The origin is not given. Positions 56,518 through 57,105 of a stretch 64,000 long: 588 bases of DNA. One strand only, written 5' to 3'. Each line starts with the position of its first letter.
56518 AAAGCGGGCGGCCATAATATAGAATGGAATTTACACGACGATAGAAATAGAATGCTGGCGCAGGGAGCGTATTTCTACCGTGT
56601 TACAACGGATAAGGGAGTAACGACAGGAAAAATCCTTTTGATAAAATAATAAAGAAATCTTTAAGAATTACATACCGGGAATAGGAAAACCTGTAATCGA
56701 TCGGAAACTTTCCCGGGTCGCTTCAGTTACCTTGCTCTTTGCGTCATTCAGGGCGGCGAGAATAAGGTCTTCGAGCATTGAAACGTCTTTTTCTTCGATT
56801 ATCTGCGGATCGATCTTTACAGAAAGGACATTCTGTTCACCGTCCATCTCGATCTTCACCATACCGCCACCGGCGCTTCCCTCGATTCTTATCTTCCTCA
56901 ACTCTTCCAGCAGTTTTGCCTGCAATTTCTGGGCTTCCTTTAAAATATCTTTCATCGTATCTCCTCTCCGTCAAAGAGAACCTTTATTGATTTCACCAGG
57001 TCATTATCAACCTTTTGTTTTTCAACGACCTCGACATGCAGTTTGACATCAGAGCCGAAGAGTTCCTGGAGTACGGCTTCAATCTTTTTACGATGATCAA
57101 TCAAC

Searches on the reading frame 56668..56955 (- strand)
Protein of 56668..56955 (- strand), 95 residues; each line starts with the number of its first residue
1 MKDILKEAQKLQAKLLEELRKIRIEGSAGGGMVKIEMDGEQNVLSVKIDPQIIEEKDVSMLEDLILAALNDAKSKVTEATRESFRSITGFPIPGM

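Call 7: search_protein_families(library=pfam, proteins=[window:56668-56955:-])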
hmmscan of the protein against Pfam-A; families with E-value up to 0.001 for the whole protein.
window:56668-56955:- (95 aa): 1 family
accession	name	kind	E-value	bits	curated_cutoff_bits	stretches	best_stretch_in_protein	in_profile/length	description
PF02575.21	YbaB_DNA_bd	-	1.4e-26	92.9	25.5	1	6-89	2-88/91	YbaB/EbfC DNA-binding family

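Call 8: search_protein_families(library=ncbifam, proteins=[window:56668-56955:-])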
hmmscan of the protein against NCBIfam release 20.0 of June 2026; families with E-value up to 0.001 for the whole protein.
window:56668-56955:- (95 aa): 2 families
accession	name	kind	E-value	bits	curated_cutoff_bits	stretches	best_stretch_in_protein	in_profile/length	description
TIGR00103.1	DNA_YbaB_EbfC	equivalog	9.2e-26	90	49.45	1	1-95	8-104/104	YbaB/EbfC family nucleoid-associated protein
NF011218.0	PRK14625.1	equivalog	2.1e-13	50.6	151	1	3-93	6-98/109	hypothetical protein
